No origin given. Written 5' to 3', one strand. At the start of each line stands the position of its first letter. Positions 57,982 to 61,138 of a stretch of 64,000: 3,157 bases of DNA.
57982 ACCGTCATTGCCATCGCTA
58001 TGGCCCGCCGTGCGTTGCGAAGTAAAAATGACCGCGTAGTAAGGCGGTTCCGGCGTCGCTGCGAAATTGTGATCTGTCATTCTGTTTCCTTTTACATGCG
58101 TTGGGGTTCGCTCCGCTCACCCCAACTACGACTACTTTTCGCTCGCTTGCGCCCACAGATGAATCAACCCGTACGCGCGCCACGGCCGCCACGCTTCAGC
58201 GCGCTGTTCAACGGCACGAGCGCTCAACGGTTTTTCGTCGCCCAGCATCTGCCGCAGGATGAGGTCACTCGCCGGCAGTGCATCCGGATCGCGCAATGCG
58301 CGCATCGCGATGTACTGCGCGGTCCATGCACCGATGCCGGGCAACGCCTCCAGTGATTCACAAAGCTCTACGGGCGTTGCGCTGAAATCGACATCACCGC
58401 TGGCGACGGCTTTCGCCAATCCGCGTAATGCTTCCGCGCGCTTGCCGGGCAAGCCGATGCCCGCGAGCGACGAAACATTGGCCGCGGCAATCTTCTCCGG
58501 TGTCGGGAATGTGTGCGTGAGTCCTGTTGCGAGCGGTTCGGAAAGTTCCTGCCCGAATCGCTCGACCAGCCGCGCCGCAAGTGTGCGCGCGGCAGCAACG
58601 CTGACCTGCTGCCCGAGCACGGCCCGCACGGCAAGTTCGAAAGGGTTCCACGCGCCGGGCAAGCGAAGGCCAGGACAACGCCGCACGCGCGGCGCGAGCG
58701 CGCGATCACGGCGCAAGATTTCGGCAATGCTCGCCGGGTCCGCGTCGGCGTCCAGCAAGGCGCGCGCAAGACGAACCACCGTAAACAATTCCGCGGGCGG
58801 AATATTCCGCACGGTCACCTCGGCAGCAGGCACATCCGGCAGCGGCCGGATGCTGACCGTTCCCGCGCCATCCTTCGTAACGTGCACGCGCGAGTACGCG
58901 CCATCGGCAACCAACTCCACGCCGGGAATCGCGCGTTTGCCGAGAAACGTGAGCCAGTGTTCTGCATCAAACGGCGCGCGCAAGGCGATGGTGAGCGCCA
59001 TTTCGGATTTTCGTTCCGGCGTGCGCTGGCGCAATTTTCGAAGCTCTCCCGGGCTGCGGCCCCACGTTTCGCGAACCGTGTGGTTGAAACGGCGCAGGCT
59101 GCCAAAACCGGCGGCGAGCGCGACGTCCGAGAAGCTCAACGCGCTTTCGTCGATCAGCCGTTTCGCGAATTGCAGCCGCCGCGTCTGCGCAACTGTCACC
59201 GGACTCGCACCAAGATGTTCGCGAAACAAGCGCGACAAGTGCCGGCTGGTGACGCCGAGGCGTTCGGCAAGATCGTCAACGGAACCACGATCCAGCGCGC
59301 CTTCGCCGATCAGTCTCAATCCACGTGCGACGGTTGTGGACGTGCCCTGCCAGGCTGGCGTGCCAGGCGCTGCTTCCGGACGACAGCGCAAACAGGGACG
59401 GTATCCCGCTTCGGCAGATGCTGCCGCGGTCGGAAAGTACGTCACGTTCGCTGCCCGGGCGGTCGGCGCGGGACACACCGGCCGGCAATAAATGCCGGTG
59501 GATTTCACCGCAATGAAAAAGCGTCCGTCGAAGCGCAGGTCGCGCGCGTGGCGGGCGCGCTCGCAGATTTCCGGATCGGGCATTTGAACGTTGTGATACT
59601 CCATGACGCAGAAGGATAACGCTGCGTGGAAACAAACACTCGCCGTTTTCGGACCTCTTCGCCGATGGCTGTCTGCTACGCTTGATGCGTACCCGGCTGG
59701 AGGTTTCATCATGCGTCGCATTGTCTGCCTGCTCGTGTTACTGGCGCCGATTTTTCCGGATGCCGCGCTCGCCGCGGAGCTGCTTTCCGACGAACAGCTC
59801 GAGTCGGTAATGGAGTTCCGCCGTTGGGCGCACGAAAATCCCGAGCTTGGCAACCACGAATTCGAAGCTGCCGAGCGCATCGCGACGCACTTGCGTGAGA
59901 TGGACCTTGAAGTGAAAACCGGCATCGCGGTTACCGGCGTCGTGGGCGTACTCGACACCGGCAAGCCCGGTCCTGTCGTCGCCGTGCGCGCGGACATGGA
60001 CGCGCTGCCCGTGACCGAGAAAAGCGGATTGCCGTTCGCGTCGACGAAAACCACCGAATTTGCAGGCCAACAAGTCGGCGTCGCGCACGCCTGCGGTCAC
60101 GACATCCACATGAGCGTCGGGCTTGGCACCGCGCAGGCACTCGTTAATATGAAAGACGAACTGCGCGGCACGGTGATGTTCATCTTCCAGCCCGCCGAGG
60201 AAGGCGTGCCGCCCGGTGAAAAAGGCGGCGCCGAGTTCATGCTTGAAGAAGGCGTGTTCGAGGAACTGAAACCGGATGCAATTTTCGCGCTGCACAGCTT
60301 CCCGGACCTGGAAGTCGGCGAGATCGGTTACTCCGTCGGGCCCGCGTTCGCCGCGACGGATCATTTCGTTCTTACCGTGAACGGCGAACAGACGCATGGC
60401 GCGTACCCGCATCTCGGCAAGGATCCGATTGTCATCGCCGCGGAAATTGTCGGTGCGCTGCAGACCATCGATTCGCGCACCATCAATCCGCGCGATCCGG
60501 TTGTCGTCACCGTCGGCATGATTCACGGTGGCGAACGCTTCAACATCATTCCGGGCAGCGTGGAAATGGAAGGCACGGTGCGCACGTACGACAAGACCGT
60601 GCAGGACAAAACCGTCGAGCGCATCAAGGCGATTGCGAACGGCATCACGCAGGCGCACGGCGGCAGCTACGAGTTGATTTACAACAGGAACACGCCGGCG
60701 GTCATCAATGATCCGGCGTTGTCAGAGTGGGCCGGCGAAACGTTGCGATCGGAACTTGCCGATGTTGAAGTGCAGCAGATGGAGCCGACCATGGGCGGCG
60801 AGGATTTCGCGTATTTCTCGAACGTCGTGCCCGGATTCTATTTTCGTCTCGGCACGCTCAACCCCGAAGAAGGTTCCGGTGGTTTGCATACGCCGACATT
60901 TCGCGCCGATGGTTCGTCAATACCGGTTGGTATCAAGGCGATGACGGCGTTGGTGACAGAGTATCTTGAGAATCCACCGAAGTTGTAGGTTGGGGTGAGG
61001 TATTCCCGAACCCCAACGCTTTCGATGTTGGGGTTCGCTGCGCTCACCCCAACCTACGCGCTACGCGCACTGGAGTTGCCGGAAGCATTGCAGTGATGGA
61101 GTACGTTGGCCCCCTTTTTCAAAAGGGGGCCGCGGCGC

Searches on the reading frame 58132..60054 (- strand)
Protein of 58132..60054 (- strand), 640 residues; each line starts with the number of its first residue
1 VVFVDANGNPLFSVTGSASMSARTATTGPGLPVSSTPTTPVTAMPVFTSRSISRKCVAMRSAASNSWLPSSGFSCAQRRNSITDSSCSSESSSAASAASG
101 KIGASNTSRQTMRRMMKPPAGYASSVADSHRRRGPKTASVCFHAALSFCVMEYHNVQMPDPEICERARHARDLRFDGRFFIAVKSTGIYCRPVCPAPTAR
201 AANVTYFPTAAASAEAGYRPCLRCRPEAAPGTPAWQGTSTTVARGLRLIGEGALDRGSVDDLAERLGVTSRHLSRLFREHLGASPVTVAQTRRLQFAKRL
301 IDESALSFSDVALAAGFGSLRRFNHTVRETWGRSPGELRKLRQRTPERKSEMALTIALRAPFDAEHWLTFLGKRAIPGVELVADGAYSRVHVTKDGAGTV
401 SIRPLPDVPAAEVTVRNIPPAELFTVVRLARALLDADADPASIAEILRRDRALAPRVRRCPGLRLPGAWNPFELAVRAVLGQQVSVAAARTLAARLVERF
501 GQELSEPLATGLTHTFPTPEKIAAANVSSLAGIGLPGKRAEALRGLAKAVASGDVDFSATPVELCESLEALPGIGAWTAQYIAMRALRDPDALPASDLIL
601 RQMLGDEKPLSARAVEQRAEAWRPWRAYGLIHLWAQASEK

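Call 43: search_protein_families(library=pfam, proteins=[window:58132-60054:-], max_evalue=0.00001)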
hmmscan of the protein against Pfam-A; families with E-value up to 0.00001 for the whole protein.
window:58132-60054:- (640 aa): 5 families
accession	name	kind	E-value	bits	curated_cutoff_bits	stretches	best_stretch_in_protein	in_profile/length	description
PF06029.17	AlkA_N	-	2.3e-28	99.2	26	1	354-470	2-118/118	AlkA N-terminal domain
PF02805.21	Ada_Zn_binding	-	2.4e-25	88.8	23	1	164-227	2-65/65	Metal binding domain of Ada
PF12833.13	HTH_18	-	1.8e-21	76.7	33.6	1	262-340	1-79/80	Helix-turn-helix domain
PF00730.31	HhH-GPD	-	3.3e-12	47.1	26.2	1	476-613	1-92/108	HhH-GPD superfamily base excision DNA repair protein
PF00165.29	HTH_AraC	-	1.7e-08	34.8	26.6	0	306-340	9-42/42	Bacterial regulatory helix-turn-helix proteins, AraC family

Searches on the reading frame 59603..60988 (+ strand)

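Call 43: search_protein_families(library=pfam, proteins=[window:59603-60988:+], max_evalue=0.00001)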
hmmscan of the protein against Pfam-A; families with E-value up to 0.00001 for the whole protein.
window:59603-60988:+ (461 aa): 2 families
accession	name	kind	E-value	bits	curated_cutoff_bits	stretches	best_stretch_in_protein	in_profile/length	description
PF01546.33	Peptidase_M20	-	7.4e-41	140.8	24.6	1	127-452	1-205/206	Peptidase family M20/M25/M40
PF07687.19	M20_dimer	-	5.5e-15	55.7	21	1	255-346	9-100/107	Peptidase dimerisation domain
